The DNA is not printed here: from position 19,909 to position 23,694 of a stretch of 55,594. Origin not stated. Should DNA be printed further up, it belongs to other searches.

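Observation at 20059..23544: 1161-aa secreted reprolysin-like metalloprotease fused to cadherin-like domains and eleven FG-GAP repeats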

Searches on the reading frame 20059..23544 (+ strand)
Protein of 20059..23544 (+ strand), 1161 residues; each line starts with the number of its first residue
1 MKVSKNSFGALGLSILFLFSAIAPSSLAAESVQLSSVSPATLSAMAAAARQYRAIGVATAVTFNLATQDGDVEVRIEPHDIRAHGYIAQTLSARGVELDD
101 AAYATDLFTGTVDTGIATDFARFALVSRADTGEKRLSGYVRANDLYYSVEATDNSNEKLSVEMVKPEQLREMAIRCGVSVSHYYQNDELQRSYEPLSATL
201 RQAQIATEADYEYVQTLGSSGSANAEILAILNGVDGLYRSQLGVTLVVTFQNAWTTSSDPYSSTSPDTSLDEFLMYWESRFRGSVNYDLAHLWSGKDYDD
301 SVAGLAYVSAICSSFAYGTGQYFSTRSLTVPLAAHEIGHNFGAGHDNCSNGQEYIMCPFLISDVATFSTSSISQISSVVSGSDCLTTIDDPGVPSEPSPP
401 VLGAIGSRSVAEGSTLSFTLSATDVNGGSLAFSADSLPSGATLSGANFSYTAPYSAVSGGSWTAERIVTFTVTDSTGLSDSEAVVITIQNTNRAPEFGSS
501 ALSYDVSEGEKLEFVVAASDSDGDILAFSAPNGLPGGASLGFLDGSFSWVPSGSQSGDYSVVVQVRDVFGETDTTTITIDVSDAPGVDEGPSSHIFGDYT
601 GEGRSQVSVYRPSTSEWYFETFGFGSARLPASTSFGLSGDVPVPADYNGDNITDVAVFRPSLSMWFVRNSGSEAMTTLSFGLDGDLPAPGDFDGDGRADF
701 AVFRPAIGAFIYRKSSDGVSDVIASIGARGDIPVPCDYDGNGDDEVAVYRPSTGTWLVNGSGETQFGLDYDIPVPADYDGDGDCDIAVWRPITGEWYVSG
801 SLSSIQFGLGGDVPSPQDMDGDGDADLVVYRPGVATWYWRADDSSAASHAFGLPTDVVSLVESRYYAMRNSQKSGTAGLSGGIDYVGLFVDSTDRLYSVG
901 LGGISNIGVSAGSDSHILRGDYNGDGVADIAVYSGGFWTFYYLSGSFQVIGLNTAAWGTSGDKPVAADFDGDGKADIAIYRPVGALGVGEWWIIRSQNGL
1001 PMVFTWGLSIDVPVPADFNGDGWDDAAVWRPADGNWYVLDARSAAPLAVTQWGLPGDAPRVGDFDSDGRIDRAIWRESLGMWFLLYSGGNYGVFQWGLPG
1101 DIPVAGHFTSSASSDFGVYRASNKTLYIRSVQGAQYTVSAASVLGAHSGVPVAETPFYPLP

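Call 3: search_protein_families(library=pfam, proteins=[window:20059-23544:+], max_evalue=1)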
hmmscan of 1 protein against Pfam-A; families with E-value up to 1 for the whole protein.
window:20059-23544:+ (1161 aa): 14 families
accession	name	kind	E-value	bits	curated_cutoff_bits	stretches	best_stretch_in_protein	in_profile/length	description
PF13517.12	FG-GAP_3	-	8.2e-24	84.4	26.9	5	921-978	1-60/61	FG-GAP-like repeat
PF13582.12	Reprolysin_3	-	6.2e-21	75.6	22.4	1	225-346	2-123/123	Metallo-peptidase family M12B Reprolysin-like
PF13688.12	Reprolysin_5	-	1.1e-19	71.9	27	1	200-359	2-171/196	Metallo-peptidase family M12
PF13583.11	Reprolysin_4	-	1.4e-18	67.7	22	1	199-352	1-158/203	Metallo-peptidase family M12B Reprolysin-like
PF01839.29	FG-GAP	-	1.8e-18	66.4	22.1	6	964-984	5-25/37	FG-GAP repeat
PF13574.12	Reprolysin_2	-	3.4e-18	66.6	27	1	221-380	2-194/195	Metallo-peptidase family M12B Reprolysin-like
PF01421.25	Reprolysin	-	5.1e-15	56.5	20.8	1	219-385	20-196/200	Reprolysin (M12B) family zinc metalloprotease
PF05345.18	He_PIG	-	3.4e-14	53.5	24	2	501-582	8-96/96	Putative Ig domain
PF17963.7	Big_9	-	3.9e-14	53.7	23.6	2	502-579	9-88/89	Bacterial Ig domain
PF17803.7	Cadherin_4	-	3.1e-05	24.8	25.1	1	484-547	3-69/71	Bacterial cadherin-like domain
PF19077.6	Big_13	-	0.002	19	27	1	544-580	61-101/102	Bacterial Ig-like domain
PF18911.6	PKD_4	-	0.002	18.6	27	1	399-484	3-81/85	PKD domain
PF17892.7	Cadherin_5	-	0.014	15.7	26.5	1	513-581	23-97/98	Cadherin-like domain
PF00413.30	Peptidase_M10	-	0.017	15.5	24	1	279-361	82-137/159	Matrixin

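Call 4: search_protein_families(library=ncbifam, proteins=[window:20059-23544:+], max_evalue=1)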
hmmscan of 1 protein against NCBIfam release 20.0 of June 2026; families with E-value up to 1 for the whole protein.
window:20059-23544:+ (1161 aa): 5 families
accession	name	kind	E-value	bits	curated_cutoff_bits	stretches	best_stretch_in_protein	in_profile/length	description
NF012211.1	tand_rpt_95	domain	1e-07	31.8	90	2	515-583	15-86/98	tandem-95 repeat protein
NF047539.1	XAC2610_fam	domain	1.1e-05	25.9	35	0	920-935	4-19/89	XAC2610-related protein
NF038115.1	SVAGG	subfamily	0.00043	19.4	150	1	299-378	147-229/407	SVAGG family GlyGly-CTERM protein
NF038111.1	rhom_dep_M36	equivalog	0.021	12.2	1700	0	403-491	1190-1278/1315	rhombosortase-dependent M36 family metallopeptidase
TIGR03935.1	fragilysin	equivalog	0.088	11.7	190.7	1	261-349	267-358/386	fragilysin family metalloproteinase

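Call 8: find_homologous_proteins(query=window:20059-23544:+)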
Query window:20059-23544:+ (1161 aa): 127 proteins with E <= 0.001 among 8000 candidates; the best 120 are listed.
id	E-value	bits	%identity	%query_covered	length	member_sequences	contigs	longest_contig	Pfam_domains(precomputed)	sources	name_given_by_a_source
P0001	0.0e+0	2609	100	100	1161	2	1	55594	PF01839.30,PF13582.13,PF01421.26,PF17963.8,PF13688.13,PF13517.13,PF13574.13,PF05345.19,PF13583.12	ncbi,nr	ncbi:MAG: VCBS repeat-containing protein [Deltaproteobacteria bacterium]|nr:VCBS repeat-containing p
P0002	0.0e+0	1044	46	99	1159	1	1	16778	PF01839.30,PF13582.13,PF01421.26,PF17963.8,PF13688.13,PF13517.13,PF13574.13,PF05345.19,PF13583.12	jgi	jgi:hypothetical protein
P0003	0.0e+0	1025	45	96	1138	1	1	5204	PF01839.30,PF13582.13,PF13688.13,PF17892.8,PF17803.8,PF13583.12,PF18911.7,PF01421.26,PF17963.8,PF13517.13,PF13574.13,PF05345.19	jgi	jgi:hypothetical protein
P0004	0.0e+0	1018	44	97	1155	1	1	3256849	PF01839.30,PF13582.13,PF01421.26,PF17963.8,PF13688.13,PF17892.8,PF13517.13,PF13574.13,PF05345.19,PF13583.12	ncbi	ncbi:MAG: M12 family metallo-peptidase [Bdellovibrionota bacterium]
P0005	1.4e-297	1008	43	98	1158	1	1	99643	PF01839.30,PF13582.13,PF01421.26,PF17963.8,PF13688.13,PF13517.13,PF13574.13,PF05345.19,PF13583.12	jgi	-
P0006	1.2e-287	976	44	99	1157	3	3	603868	PF01839.30,PF13582.13,PF01421.26,PF17963.8,PF13688.13,PF13517.13,PF13574.13,PF05345.19,PF13583.12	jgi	jgi:hypothetical protein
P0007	1.2e-267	909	40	97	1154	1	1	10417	PF01839.30,PF13582.13,PF01421.26,PF17963.8,PF13688.13,PF17892.8,PF13517.13,PF17803.8,PF13574.13,PF05345.19,PF13583.12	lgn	-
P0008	7.6e-266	903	41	98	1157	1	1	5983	PF01839.30,PF13582.13,PF01421.26,PF17963.8,PF13688.13,PF17892.8,PF13517.13,PF13574.13,PF05345.19,PF13583.12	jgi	jgi:hypothetical protein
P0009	5.7e-265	900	41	97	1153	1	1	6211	PF01839.30,PF13582.13,PF01421.26,PF17963.8,PF13688.13,PF13517.13,PF13574.13,PF05345.19,PF13583.12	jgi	jgi:Metallo-peptidase family M12B Reprolysin-like/Putative Ig domain/FG-GAP-like repeat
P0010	9.0e-257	873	41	97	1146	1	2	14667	PF01839.30,PF13582.13,PF01421.26,PF17963.8,PF13688.13,PF17892.8,PF13517.13,PF13574.13,PF05345.19,PF13583.12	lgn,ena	-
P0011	5.8e-221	755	37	99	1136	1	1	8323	PF01839.30,PF13582.13,PF01421.26,PF17963.8,PF13688.13,PF13517.13,PF13574.13,PF05345.19,PF13583.12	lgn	-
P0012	1.9e-192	660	44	17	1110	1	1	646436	PF27077.1,PF08770.18,PF16820.12,PF00801.27,PF17963.8,PF17892.8,PF08411.16,PF17803.8,PF24908.1,PF05345.19,PF18911.7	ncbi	ncbi:MAG: putative Ig domain-containing protein, partial [Candidatus Omnitrophota bacterium]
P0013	1.2e-191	658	37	97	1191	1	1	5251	PF01839.30,PF13582.13,PF01421.26,PF17963.8,PF13688.13,PF17892.8,PF13517.13,PF13574.13,PF05345.19,PF13583.12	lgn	-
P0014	4.4e-122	427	43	22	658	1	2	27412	PF01839.30,PF12256.15,PF13582.13,PF01421.26,PF13688.13,PF13517.13,PF13574.13,PF13583.12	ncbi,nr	ncbi:MAG: FG-GAP-like repeat-containing protein [Acidobacteriota bacterium]|nr:FG-GAP-like repeat-co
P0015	3.8e-117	411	38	18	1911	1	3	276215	PF00801.27,PF17963.8,PF17892.8,PF08411.16,PF25275.2,PF17803.8,PF05345.19,PF18911.7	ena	-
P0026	1.6e-72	263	41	25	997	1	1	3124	PF01839.30,PF13205.13,PF13517.13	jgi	jgi:hypothetical protein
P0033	3.6e-54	202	42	23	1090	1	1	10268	PF01839.30,PF13517.13,PF15902.13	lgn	-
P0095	3.1e-27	113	32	17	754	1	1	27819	PF01839.30,PF13582.13,PF13688.13,PF13517.13,PF13574.13,PF13583.12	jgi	jgi:metallopeptidase family M12-like protein/VCBS repeat protein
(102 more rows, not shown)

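Call 12: search_solved_structures(query=A1, max_evalue=0.01, show_alignments=2)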
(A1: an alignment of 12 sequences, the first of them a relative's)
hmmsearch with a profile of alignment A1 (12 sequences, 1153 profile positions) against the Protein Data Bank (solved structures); distinct sequences matched with E-value up to 0.01: 69 (the best 60 are shown).
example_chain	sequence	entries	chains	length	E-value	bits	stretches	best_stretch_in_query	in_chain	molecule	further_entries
1qua_A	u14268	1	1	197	1.2e-18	69.4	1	212-379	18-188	ACUTOLYSIN-C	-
1wni_A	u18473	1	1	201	3.6e-17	64.5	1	201-381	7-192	Trimerelysin II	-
1dth_A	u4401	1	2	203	3.8e-17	64.4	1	202-380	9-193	ATROLYSIN C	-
1atl_A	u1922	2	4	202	3.9e-17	64.4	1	202-380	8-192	Snake venom metalloproteinase atrolysin-D | ATROLYSIN C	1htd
2ero_A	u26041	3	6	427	6.8e-17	63.6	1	194-378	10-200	vascular apoptosis-inducing protein 1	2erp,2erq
1nd1_A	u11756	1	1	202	1e-16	63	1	200-381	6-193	BaP1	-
2e3x_A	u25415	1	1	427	1.6e-16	62.3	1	215-381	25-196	Coagulation factor X-activating enzyme heavy chain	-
4dd8_A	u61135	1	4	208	3.2e-16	61.4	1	212-378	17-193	Disintegrin and metalloproteinase domain-containing protein 8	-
4j4m_A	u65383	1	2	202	3.7e-16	61.1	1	202-381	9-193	zinc-dependent metalloproteinase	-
2w12_A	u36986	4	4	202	3.8e-16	61.1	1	200-381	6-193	ZINC METALLOPROTEINASE BAP1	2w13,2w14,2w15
1bud_A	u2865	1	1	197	4.8e-15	57.5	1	203-380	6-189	PROTEIN (ACUTOLYSIN A)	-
1bsw_A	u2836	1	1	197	6.9e-15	56.9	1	203-380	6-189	PROTEIN (ACUTOLYSIN A)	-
2dw0_A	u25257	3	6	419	8.9e-15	56.6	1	224-401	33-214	Catrocollastatin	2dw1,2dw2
3aig_A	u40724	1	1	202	1e-14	56.3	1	221-381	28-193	ADAMALYSIN II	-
4aig_A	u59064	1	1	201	1e-14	56.3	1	221-381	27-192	ADAMALYSIN II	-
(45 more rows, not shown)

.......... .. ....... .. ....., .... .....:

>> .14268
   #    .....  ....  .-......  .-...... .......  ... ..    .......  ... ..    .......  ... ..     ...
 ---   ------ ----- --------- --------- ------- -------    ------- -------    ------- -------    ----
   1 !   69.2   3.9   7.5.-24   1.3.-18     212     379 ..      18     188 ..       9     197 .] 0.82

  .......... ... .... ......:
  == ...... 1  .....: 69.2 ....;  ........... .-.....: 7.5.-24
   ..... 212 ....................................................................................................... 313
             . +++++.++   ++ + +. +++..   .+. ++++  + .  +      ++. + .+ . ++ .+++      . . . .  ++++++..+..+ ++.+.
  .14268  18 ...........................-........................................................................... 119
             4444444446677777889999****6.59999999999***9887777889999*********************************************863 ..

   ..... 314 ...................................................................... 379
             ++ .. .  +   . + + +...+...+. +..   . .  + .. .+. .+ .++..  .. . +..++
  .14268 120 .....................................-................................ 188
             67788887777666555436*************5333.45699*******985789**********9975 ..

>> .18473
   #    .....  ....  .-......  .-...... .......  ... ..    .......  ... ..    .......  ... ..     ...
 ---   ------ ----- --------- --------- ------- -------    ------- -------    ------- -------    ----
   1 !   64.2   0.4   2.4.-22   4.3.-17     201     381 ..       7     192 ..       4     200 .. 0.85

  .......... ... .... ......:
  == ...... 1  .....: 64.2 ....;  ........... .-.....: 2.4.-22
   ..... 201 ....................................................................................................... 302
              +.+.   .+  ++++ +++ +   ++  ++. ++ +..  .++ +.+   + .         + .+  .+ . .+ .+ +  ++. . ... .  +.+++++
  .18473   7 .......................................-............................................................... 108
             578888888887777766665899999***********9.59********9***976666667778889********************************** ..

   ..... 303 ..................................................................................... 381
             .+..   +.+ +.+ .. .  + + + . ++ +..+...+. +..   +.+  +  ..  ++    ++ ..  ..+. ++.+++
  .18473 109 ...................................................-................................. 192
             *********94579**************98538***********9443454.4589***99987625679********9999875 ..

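Call 13: find_encoding_contigs(protein=P0004, flank=8000, max_places=2)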
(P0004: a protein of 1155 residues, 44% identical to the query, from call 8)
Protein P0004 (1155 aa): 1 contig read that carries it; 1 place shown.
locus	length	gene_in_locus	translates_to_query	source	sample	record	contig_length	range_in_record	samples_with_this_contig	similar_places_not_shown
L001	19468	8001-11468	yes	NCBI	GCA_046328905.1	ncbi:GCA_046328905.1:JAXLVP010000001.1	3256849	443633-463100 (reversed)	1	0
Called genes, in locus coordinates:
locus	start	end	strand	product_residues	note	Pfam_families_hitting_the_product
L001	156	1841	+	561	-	PF02776:TPP_enzyme_N, PF00205:TPP_enzyme_M, PF02775:TPP_enzyme_C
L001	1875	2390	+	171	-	PF01842:ACT, PF22629:ACT_AHAS_ss, PF13710:ACT_5, PF10369:ALS_ss_C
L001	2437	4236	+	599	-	PF00291:PALP, PF08502:LeuA_dimer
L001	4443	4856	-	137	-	PF00903:Glyoxalase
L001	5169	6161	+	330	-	PF01544:CorA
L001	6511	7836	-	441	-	-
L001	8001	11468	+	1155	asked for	PF01421:Reprolysin, PF13574:Reprolysin_2, PF13583:Reprolysin_4, PF13688:Reprolysin_5, PF13582:Reprolysin_3, PF17963:Big_9 (weak), PF05345:He_PIG, PF17963:Big_9, +3 more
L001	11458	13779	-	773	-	PF00857:Isochorismatase (weak), PF19974:TCAD9, PF05706:CDKN3, PF22785:Tc-R-P, PF00782:DSPc, PF22741:PTP-NADK (weak), PF22784:PTP-SAK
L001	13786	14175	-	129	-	-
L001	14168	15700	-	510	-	-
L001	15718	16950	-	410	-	PF00389:2-Hacid_dh, PF02826:2-Hacid_dh_C, PF03446:NAD_binding_2 (faint), PF22629:ACT_AHAS_ss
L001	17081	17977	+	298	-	PF01112:Asparaginase_2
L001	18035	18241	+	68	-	-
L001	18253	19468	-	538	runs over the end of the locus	PF03023:MurJ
